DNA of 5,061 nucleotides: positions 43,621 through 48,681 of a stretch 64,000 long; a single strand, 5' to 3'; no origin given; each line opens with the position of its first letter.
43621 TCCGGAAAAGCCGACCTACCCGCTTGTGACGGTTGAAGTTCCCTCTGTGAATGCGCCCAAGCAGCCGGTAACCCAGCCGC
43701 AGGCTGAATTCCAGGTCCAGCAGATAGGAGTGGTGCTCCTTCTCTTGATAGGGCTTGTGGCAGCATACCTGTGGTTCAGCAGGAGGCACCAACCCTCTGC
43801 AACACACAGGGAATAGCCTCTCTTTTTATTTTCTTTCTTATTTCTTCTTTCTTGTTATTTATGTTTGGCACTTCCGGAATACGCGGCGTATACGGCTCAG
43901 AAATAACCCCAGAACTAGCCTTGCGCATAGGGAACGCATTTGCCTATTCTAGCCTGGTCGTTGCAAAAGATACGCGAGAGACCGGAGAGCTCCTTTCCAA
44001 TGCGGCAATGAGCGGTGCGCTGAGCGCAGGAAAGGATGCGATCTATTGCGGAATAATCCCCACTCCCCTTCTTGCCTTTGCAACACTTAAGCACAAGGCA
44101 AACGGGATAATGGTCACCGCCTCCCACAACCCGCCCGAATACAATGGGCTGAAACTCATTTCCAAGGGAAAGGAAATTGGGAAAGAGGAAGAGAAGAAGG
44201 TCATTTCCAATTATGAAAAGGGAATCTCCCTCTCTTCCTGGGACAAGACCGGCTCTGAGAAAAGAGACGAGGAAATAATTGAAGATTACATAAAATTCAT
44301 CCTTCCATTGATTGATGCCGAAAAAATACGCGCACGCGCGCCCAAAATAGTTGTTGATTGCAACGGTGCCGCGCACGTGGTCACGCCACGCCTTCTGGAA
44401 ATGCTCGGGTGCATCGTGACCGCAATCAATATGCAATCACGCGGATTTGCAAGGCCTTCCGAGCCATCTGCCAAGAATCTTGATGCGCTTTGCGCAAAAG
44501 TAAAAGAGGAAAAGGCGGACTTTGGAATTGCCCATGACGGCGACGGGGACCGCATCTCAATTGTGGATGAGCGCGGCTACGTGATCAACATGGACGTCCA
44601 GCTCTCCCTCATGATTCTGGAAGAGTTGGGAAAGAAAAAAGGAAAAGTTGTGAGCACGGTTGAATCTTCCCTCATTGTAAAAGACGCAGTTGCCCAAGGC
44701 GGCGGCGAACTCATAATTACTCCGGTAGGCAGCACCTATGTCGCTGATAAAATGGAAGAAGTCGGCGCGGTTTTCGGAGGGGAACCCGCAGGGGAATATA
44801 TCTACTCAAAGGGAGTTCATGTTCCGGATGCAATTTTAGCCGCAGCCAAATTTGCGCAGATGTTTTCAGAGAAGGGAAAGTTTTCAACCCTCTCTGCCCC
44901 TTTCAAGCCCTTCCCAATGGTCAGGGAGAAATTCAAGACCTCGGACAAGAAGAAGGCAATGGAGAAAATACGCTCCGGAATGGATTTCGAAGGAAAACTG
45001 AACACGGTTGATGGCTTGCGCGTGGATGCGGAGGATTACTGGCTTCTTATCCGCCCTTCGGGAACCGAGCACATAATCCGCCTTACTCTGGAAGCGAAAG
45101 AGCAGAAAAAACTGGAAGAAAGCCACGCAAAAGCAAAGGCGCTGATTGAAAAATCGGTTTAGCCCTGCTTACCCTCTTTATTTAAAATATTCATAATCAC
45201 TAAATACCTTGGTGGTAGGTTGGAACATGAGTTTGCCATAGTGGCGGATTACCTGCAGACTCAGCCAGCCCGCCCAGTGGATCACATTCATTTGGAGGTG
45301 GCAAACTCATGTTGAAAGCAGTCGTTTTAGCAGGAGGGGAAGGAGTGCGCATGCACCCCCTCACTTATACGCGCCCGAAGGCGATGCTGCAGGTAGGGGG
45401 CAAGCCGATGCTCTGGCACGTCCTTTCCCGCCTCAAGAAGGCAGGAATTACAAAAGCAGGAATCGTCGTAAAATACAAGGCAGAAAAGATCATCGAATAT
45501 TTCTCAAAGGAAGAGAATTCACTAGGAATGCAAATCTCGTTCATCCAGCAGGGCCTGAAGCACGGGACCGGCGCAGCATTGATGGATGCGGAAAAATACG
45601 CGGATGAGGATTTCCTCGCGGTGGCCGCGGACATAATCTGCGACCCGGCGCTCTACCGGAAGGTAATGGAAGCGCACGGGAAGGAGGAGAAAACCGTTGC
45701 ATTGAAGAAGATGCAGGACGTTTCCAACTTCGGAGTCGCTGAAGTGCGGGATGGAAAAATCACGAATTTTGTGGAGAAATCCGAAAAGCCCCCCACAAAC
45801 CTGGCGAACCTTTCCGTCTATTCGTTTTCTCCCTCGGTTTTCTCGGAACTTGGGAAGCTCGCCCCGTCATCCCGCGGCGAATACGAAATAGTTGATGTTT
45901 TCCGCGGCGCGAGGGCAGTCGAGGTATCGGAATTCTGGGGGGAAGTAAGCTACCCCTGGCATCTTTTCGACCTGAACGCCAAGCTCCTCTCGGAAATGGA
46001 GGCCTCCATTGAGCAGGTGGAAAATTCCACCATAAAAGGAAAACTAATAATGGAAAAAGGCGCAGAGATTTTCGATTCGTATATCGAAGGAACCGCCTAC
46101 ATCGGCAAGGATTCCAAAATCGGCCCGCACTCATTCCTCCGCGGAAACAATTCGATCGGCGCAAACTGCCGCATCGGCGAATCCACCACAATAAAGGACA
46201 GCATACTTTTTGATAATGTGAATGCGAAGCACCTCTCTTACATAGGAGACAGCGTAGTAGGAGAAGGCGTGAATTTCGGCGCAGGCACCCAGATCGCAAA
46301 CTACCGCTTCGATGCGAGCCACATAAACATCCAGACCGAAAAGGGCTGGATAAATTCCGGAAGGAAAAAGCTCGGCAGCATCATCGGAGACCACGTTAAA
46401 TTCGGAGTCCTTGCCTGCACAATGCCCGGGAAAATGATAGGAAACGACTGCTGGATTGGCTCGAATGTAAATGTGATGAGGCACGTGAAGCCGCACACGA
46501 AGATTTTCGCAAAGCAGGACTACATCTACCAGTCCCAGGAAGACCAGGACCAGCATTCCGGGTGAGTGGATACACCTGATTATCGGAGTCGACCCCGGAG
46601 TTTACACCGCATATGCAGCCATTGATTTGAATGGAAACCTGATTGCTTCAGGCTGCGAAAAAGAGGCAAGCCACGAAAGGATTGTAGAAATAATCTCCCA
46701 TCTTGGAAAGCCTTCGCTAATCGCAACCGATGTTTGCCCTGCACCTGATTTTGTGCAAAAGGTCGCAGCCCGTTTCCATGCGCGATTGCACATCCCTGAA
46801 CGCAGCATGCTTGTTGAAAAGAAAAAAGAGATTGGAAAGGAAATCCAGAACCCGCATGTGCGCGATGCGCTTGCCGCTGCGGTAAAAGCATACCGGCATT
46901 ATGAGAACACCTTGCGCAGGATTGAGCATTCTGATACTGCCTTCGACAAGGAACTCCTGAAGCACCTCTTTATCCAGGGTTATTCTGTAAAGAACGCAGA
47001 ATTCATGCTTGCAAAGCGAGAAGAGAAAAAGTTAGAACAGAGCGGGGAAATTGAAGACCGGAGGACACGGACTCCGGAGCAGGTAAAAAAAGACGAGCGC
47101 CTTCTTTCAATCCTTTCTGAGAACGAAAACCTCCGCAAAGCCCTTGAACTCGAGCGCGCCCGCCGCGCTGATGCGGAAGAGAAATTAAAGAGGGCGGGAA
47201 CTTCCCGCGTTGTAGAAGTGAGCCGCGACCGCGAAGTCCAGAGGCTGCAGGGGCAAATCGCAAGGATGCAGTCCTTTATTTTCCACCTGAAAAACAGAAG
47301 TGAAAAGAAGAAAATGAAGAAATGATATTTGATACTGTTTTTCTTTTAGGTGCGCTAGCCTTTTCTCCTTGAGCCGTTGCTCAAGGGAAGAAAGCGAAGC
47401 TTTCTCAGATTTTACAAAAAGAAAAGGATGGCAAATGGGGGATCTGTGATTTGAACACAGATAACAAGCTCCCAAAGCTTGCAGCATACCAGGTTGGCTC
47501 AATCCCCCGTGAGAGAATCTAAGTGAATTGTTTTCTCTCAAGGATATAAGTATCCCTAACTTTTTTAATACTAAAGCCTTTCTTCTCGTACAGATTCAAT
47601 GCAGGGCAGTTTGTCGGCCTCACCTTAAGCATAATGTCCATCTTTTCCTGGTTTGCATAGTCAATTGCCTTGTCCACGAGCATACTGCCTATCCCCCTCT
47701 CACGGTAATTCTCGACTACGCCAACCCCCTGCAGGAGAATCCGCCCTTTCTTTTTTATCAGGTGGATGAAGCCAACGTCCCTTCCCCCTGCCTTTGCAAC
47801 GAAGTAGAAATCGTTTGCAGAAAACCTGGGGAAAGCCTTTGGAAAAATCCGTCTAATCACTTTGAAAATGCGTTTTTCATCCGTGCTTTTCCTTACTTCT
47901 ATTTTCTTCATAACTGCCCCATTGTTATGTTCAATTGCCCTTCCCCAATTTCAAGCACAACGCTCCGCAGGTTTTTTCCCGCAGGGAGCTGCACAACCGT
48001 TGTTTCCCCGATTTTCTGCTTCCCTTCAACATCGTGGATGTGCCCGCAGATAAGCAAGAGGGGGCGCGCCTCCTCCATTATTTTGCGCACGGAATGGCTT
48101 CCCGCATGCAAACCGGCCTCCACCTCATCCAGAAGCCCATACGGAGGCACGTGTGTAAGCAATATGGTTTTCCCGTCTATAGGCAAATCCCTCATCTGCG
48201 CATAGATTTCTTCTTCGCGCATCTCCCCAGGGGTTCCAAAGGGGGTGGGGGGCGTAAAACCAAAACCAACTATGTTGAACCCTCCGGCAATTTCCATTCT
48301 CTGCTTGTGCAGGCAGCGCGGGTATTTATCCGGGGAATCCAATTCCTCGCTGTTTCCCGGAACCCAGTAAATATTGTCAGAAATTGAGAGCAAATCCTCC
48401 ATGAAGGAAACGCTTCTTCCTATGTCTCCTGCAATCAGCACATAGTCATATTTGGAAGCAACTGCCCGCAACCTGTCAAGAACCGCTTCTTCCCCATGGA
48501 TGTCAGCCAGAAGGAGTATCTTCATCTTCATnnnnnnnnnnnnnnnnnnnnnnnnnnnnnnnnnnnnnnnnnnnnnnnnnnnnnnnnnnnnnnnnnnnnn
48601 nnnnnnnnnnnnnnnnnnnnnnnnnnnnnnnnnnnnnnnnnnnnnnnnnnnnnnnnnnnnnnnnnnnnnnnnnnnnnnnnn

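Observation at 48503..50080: Nop5-like snoRNP protein with a 275-aa N-terminal RGG/GAR repeat region replacing the usual fibrillarin-binding N-domain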

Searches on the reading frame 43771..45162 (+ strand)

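Call 35: search_protein_families(library=pfam, proteins=[window:43771-45162:+], max_evalue=0.001)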
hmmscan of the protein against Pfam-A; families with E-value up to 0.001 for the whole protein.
window:43771-45162:+ (463 aa): 4 families
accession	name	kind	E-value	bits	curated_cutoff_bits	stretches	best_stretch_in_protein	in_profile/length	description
PF02878.22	PGM_PMM_I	-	1.8e-33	115.6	22.5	1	31-151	3-134/138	Phosphoglucomutase/phosphomannomutase, alpha/beta/alpha domain I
PF02879.22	PGM_PMM_II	-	7.3e-20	71.9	29.3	1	171-269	1-103/103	Phosphoglucomutase/phosphomannomutase, alpha/beta/alpha domain II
PF02880.22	PGM_PMM_III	-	1.4e-18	67.5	20.7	1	284-372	15-105/115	Phosphoglucomutase/phosphomannomutase, alpha/beta/alpha domain III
PF00408.26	PGM_PMM_IV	-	1.4e-08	35.1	23.1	1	388-450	4-60/68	Phosphoglucomutase/phosphomannomutase, C-terminal domain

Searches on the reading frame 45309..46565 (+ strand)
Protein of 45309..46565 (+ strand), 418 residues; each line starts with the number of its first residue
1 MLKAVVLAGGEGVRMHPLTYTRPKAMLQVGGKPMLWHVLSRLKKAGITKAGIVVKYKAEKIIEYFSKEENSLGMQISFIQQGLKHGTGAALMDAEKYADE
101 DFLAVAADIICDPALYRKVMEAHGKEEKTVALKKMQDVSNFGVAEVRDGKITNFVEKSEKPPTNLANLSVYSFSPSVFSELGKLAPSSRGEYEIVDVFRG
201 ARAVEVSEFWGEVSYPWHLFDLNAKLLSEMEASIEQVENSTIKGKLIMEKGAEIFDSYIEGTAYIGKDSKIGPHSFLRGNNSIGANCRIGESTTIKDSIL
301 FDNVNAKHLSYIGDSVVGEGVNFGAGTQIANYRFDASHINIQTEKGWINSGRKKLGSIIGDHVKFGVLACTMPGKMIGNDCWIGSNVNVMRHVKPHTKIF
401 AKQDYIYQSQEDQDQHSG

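Call 35: search_protein_families(library=pfam, proteins=[window:45309-46565:+], max_evalue=0.001)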
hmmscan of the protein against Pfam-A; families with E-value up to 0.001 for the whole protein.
window:45309-46565:+ (418 aa): 5 families
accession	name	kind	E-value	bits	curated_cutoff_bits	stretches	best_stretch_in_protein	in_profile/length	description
PF00483.29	NTP_transferase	-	8.7e-38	130.7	21.2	1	3-200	1-208/245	Nucleotidyl transferase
PF12804.13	NTP_transf_3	-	1.8e-15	57.9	27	1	4-135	1-123/160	MobA-like NTP transferase domain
PF25084.1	LbH_EIF2B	-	6e-14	52.4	54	1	257-331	16-89/105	EIF2B subunit epsilon LbH domain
PF00132.30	Hexapep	-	1.9e-13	49.9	27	1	263-296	2-35/36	Bacterial transferase hexapeptide (six repeats)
PF24894.1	Hexapep_GlmU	-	5.7e-06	26.8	23.3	0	283-332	21-69/104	GlmU-like, C-terminal hexapeptide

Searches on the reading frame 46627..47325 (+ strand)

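Call 35: search_protein_families(library=pfam, proteins=[window:46627-47325:+], max_evalue=0.001)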
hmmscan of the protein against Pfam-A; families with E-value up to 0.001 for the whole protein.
window:46627-47325:+ (232 aa): 1 family
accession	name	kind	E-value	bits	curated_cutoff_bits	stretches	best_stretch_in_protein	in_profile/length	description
PF04312.18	DUF460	-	2.1e-24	86.2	28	1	1-85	49-135/135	Protein of unknown function (DUF460)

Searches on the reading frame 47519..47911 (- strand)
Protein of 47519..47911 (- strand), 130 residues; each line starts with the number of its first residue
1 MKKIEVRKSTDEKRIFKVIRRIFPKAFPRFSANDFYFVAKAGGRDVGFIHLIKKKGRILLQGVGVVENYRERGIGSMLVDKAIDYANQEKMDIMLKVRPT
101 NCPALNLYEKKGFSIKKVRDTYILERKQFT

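Call 35: search_protein_families(library=pfam, proteins=[window:47519-47911:-], max_evalue=0.001)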
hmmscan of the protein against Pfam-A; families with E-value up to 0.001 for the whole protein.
window:47519-47911:- (130 aa): 6 families
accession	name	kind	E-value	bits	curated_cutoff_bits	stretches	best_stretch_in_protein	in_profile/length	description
PF00583.31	Acetyltransf_1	-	5.8e-16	59.2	20.7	1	31-113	30-116/116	Acetyltransferase (GNAT) family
PF13508.13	Acetyltransf_7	-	1.1e-13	51.8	27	1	34-114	3-83/84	Acetyltransferase (GNAT) domain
PF13673.13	Acetyltransf_10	-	4.6e-10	40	23.6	1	31-114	28-108/128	Acetyltransferase (GNAT) domain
PF14542.12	Acetyltransf_CG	-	3e-07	30.9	30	1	37-94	2-61/80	GCN5-related N-acetyl-transferase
PF08445.16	FR47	-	6.8e-07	29.6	22.1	1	60-116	24-80/86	FR47-like protein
PF13480.13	Acetyltransf_6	-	6.2e-05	23.6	22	1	15-91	49-129/143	Acetyltransferase (GNAT) domain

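Call 36: search_protein_families(library=ncbifam, proteins=[window:47519-47911:-], max_evalue=0.01)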
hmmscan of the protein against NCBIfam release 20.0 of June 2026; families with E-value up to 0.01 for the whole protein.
window:47519-47911:- (130 aa): 19 families
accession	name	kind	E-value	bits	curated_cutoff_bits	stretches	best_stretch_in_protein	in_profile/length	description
TIGR01575.1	rimI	equivalog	6.5e-16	58.7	86.4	1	31-123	29-122/132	ribosomal protein S18-alanine N-acetyltransferase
TIGR03585.1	PseH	equivalog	4e-07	30.2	93.1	1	32-127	49-147/156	UDP-4-amino-4,6-dideoxy-N-acetyl-beta-L-altrosamine N-acetyltransferase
TIGR03448.1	mycothiol_MshD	equivalog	5.3e-07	29.2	163.1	1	28-121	194-293/294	mycothiol synthase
NF053587.1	SpmdActasePaiA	equivalog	2.7e-06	27.3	250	1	65-127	98-161/172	spermidine/spermine N(1)-acetyltransferase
NF000360.1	sat4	exception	4.6e-06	26.8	380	1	44-121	82-160/180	streptothricin N-acetyltransferase Sat4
NF008212.0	PRK10975.1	equivalog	7.9e-06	25.8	219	1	43-118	148-225/232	dTDP-4-amino-4,6-dideoxy-D-galactose acyltransferase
NF007853.0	PRK10562.1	equivalog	8.7e-06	26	125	1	37-117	51-124/146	N-acetyltransferase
NF007025.1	PRK09491.1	equivalog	1.3e-05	25.2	173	1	62-122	67-128/145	ribosomal protein S18-alanine N-acetyltransferase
NF000487.1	stat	exception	6.7e-05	22.5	420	1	54-115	101-163/189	streptothricin N-acetyltransferase STAT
NF007527.0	PRK10140.1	equivalog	6.9e-05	22.8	236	1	60-125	81-148/162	N-acetyltransferase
NF002959.0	PRK03624.1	equivalog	9.2e-05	22.2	124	1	34-116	49-132/147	GNAT family acetyltransferase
NF040501.1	resist_ArsN2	equivalog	0.00016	21.3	125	1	34-93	25-84/133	arsenic resistance N-acetyltransferase ArsN2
NF040503.1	resist_ArsN1a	equivalog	0.00017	21.4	170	1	38-114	52-134/159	arsinothricin resistance N-acetyltransferase ArsN1 family A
NF000359.1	sat3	exception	0.00076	19.6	360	1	36-117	73-156/180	streptothricin N-acetyltransferase Sat3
NF007807.0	PRK10514.1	equivalog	0.00095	19.1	134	1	43-115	60-124/147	acetyltransferase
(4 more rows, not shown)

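Call 64: search_solved_structures(query=window:47519-47911:-, max_evalue=0.001)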
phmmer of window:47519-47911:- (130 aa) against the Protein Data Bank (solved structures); distinct sequences matched with E-value up to 0.001: 29.
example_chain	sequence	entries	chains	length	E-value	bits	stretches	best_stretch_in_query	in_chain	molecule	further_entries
9mto_A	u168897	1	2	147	3.7e-07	33.6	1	31-123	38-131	[Ribosomal protein bS18]-alanine N-acetyltransferase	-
7ypu_A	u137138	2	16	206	1.2e-06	32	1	36-115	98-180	Acetyltransferase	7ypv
1wwz_A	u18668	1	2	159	1.2e-06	31.9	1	31-118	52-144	hypothetical protein PH1933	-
4pv6_C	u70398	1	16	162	3.4e-06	30.5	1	36-123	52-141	N-terminal acetyltransferase complex subunit [ARD1]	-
4lx9_A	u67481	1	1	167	3.8e-06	30.3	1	52-123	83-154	ARCHAEAL AMINO-TERMINAL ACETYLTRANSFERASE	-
2x7b_A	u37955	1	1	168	3.9e-06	30.3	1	52-123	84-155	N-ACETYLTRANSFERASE SSO0209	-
4r3k_A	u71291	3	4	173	4.2e-06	30.2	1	52-123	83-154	Uncharacterized N-acetyltransferase SSO0209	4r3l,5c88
6ag5_A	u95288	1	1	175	8.1e-06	29.3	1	52-123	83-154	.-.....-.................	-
6yzz_A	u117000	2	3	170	8.4e-06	29.2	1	56-123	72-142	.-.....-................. 50 | Acyl-CoA N-acyltransferases (NAT) superfamily protein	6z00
6ag4_A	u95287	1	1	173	8.8e-06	29.2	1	52-123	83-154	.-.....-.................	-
6yga_A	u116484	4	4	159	1.4e-05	28.5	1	63-123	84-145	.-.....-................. 30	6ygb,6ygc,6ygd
2ge3_A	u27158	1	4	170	1.8e-05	28.1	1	36-121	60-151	probable acetyltransferase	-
6tgx_A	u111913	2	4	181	2.6e-05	27.7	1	58-128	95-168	Acyl-CoA N-acyltransferases (NAT) superfamily protein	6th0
3pp9_A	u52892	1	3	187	3.2e-05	27.4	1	33-115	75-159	Putative streptothricin acetyltransferase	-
2cnm_A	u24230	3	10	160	8.6e-05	26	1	59-122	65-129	MODIFICATION OF 30S RIBOSOMAL SUBUNIT PROTEIN S18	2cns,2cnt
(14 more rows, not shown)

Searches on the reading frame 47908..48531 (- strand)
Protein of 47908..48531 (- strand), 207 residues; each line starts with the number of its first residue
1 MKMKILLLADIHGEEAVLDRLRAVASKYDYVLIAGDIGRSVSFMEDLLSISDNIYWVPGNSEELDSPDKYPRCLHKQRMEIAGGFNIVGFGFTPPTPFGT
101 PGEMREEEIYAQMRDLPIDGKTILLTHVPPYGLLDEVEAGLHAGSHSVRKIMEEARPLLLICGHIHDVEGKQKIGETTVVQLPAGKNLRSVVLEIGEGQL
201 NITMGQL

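Call 35: search_protein_families(library=pfam, proteins=[window:47908-48531:-], max_evalue=0.001)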
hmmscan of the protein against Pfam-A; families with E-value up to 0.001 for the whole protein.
window:47908-48531:- (207 aa): 3 families
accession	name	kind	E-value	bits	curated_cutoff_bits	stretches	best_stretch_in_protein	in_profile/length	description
PF00149.33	Metallophos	-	9.3e-14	52.7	21.5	1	3-167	1-190/191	Calcineurin-like phosphoesterase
PF12850.12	Metallophos_2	-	9.4e-13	48.9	27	1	3-180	1-130/154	Calcineurin-like phosphoesterase superfamily domain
PF14582.11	Metallophos_3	-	7.4e-09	35.8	28.2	1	119-188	173-242/259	Metallophosphoesterase, calcineurin superfamily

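Call 36: search_protein_families(library=ncbifam, proteins=[window:47908-48531:-], max_evalue=0.01)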
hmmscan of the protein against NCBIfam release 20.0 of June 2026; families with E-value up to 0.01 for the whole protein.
window:47908-48531:- (207 aa): 2 families
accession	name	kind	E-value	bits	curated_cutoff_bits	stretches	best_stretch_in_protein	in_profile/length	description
TIGR00040.1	yfcE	subfamily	7e-09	36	56.25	1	3-69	1-64/158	YfcE family phosphodiesterase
NF008359.0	PRK11148.1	equivalog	0.0013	18.2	225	0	11-62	39-96/275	3',5'-cyclic-AMP phosphodiesterase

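Call 63: search_solved_structures(query=window:47908-48531:-, max_evalue=0.01)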
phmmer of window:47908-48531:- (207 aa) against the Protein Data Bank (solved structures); distinct sequences matched with E-value up to 0.01: 3.
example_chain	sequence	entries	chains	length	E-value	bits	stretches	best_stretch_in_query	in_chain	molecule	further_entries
3rl4_A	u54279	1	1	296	2.5e-05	27.2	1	40-181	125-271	Metallophosphoesterase MPPED2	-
3rl3_A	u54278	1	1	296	0.00064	22.6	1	40-181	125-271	Metallophosphoesterase MPPED2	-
3rl5_A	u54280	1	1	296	0.00064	22.6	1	40-181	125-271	Metallophosphoesterase MPPED2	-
